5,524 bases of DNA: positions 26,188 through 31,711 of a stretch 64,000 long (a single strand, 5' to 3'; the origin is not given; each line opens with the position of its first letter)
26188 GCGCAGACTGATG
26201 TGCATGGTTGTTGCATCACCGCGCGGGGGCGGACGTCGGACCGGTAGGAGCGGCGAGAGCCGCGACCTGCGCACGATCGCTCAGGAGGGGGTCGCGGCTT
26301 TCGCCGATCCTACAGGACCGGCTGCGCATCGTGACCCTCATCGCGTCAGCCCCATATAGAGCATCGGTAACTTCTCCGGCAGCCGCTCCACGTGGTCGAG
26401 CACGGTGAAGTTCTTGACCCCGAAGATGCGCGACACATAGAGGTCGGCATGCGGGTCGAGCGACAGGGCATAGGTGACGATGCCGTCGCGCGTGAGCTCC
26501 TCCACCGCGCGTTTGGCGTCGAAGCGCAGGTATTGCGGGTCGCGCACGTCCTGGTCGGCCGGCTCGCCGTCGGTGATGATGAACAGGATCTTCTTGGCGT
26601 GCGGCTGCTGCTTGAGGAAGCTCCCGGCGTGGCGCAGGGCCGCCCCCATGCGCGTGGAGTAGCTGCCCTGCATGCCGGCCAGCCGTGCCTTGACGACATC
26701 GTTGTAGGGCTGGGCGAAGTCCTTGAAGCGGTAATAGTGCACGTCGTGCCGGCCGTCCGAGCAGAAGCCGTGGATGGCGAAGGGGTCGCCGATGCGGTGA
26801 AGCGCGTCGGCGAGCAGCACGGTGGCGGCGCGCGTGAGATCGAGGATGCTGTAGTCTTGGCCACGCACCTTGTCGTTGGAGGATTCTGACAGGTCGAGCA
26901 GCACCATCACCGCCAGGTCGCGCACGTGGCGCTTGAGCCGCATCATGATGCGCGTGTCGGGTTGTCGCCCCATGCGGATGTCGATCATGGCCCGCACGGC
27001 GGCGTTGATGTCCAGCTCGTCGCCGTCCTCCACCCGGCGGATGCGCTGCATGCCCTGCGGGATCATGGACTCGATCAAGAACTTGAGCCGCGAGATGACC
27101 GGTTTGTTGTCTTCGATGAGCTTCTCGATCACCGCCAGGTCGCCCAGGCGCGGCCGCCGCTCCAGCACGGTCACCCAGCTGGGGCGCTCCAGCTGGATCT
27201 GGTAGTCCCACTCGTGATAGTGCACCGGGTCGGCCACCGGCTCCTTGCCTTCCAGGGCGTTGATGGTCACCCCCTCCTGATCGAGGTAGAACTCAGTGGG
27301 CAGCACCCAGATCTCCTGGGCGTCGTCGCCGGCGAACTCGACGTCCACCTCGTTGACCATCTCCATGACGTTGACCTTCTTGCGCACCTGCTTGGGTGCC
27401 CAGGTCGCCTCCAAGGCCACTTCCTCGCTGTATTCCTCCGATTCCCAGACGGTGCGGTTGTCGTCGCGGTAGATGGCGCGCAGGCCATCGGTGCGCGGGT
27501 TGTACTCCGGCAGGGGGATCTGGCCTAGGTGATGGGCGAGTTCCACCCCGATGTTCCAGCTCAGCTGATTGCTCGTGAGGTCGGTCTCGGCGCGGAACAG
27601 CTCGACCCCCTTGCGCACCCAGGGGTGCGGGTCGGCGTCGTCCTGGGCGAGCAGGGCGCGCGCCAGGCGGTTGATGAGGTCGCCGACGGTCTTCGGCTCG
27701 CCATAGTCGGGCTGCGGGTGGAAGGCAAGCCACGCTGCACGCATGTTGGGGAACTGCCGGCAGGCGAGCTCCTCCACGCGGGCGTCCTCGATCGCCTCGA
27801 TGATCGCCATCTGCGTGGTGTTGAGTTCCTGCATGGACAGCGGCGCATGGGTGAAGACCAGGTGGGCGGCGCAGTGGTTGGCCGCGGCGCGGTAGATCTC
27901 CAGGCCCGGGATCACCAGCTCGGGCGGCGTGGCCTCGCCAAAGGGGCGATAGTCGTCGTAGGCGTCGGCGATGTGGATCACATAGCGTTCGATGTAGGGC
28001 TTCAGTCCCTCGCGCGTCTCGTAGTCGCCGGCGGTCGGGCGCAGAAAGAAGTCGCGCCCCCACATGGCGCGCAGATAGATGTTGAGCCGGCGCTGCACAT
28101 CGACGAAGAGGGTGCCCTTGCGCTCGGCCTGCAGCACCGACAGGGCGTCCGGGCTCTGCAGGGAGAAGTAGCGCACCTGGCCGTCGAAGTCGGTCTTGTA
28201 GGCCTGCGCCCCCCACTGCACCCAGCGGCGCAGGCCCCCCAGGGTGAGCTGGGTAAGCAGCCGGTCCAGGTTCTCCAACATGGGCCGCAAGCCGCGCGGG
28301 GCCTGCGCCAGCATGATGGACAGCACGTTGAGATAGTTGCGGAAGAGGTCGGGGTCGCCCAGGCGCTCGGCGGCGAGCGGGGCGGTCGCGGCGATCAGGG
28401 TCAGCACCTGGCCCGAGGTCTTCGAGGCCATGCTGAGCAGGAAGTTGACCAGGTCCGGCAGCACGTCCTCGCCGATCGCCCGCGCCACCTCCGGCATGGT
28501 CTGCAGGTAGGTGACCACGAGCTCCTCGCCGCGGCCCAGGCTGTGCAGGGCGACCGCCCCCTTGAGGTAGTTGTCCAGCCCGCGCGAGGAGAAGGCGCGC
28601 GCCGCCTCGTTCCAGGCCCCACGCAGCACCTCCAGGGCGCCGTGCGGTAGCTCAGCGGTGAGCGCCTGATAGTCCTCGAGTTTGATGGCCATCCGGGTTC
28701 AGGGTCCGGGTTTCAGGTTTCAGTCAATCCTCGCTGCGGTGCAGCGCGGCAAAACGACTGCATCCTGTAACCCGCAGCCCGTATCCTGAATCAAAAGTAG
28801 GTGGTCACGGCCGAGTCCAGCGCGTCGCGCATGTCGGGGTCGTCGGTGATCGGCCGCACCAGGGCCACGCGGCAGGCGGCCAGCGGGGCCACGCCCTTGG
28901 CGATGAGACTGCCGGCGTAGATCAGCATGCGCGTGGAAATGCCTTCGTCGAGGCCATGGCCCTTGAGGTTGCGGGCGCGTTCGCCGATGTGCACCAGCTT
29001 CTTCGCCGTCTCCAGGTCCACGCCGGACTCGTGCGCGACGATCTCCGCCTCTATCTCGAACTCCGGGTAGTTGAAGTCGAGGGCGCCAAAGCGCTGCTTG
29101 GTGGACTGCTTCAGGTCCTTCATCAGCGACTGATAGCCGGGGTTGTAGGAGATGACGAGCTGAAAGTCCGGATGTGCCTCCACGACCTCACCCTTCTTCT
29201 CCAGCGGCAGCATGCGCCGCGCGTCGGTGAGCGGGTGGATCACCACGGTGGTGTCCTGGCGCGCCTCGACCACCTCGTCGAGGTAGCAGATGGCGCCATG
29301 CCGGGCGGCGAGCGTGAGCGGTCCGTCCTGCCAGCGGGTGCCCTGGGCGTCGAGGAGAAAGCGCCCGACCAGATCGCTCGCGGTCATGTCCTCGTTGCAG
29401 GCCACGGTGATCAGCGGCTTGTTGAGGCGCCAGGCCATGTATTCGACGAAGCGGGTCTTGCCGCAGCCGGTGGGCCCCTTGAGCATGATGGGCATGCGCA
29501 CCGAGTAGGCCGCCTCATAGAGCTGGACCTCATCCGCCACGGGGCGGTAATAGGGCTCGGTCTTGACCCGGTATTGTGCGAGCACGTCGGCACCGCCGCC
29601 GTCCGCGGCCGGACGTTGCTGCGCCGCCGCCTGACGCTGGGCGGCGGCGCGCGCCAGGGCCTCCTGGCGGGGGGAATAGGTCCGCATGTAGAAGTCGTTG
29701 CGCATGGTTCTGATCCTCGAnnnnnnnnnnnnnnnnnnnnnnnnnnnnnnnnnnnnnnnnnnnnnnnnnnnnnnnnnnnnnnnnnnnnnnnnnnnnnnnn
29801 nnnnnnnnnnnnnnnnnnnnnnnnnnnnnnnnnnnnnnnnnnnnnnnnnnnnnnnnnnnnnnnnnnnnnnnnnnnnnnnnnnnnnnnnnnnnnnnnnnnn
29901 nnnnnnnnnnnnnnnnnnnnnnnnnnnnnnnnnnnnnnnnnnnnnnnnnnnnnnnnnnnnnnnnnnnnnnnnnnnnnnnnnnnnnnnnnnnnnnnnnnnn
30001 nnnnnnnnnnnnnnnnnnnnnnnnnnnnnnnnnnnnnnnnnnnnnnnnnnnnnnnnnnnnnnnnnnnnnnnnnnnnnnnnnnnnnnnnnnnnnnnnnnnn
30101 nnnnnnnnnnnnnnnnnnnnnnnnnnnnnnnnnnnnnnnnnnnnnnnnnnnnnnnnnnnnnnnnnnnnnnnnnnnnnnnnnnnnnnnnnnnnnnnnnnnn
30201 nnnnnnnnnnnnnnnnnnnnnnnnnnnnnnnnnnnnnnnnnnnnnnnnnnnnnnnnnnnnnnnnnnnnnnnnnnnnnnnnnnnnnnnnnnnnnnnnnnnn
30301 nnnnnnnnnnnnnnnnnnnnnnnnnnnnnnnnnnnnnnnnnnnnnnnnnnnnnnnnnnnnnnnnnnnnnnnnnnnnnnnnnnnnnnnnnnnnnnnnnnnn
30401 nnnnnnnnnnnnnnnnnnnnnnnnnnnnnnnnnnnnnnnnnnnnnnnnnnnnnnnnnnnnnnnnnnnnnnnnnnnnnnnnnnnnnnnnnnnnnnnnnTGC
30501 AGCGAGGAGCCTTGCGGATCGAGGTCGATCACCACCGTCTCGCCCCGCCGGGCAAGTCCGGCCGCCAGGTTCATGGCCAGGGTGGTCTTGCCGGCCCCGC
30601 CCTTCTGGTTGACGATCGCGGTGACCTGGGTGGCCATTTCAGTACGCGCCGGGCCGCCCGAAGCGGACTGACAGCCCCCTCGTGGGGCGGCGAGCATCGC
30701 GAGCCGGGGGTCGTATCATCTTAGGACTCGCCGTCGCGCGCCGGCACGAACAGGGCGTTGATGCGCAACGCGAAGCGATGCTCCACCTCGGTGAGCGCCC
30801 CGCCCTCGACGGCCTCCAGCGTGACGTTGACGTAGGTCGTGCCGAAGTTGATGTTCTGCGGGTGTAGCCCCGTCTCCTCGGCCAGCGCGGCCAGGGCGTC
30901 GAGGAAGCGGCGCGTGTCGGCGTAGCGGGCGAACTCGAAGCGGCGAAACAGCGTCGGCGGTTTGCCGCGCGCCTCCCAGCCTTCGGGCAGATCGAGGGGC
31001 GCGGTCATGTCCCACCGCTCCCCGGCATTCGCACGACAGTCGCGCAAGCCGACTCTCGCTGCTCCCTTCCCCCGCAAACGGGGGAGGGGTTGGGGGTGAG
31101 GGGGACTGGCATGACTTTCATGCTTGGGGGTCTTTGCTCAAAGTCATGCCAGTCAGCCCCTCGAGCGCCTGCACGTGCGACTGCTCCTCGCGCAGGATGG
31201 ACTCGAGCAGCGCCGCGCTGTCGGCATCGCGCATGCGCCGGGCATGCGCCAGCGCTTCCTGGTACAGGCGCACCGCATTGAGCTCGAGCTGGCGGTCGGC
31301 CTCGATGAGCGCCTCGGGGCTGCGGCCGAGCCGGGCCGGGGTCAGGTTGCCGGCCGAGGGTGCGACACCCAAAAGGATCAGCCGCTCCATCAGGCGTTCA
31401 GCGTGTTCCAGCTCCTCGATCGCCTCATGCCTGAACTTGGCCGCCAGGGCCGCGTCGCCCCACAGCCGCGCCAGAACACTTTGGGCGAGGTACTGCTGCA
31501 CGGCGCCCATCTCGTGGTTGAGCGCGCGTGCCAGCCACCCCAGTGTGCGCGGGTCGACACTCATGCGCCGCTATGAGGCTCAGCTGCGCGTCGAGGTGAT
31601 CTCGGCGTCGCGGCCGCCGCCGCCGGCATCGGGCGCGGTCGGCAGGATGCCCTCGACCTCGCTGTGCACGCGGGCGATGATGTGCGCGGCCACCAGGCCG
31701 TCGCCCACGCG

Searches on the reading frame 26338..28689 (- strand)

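Call 24: search_protein_families(library=pfam, proteins=[window:26338-28689:-], max_evalue=0.001)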
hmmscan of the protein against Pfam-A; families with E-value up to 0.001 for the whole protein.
window:26338-28689:- (783 aa): 3 families
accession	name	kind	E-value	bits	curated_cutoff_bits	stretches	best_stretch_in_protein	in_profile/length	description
PF00092.34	VWA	-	6.6e-07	30.2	23.8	1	594-747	2-142/174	von Willebrand factor type A domain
PF13519.12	VWA_2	-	8.1e-07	30.1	27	1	594-709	1-107/107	von Willebrand factor type A domain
PF11775.14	CobT_C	-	0.00057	20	21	0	587-645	8-59/220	Cobalamin biosynthesis protein CobT VWA domain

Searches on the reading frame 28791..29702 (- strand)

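Call 24: search_protein_families(library=pfam, proteins=[window:28791-29702:-], max_evalue=0.001)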
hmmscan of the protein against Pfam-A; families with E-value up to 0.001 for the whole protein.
window:28791-29702:- (303 aa): 5 families
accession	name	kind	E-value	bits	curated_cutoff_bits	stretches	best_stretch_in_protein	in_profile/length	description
PF08406.16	CbbQ_C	-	5.8e-35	119.8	20.6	1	218-301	1-84/85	CbbQ/NirQ/NorQ C-terminal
PF07728.20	AAA_5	-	3.4e-34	118.3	22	1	72-205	2-139/139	AAA domain (dynein-related subfamily)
PF12774.13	AAA_6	-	1.4e-05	24.7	25.2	0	64-111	27-74/327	Hydrolytic ATP binding site of dynein motor region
PF13401.12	AAA_22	-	0.00031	21.5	27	1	71-118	7-57/130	AAA domain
PF00158.32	Sigma54_activat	-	0.00076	19.6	20.2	0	58-167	11-125/168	Sigma-54 interaction domain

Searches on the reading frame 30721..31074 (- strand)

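Call 53: search_protein_families(library=pfam, proteins=[window:30721-31074:-], max_evalue=0.0001)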
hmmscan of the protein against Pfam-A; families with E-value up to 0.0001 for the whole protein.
window:30721-31074:- (117 aa): 1 family
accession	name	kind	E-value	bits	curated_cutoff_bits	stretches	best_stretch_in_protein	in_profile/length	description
PF01329.24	Pterin_4a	-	1.9e-08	34.7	26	1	27-107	12-90/91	Pterin 4 alpha carbinolamine dehydratase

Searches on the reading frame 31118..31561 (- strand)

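Call 53: search_protein_families(library=pfam, proteins=[window:31118-31561:-], max_evalue=0.0001)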
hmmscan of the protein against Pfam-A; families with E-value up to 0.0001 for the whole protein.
window:31118-31561:- (147 aa): 4 families
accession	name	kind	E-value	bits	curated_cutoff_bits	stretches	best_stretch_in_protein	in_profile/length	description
PF00210.30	Ferritin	-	3.2e-23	82.7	24.5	1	10-136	4-135/142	Ferritin-like domain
PF03232.19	COQ7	-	1.3e-06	28.5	23.5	0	84-136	5-55/169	Ubiquinone biosynthesis protein COQ7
PF02915.23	Rubrerythrin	-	1.1e-05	26.3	22.8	1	10-135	3-135/137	Rubrerythrin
PF05974.18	DUF892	-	7.2e-05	23.3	23.7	0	85-137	98-150/159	Domain of unknown function (DUF892)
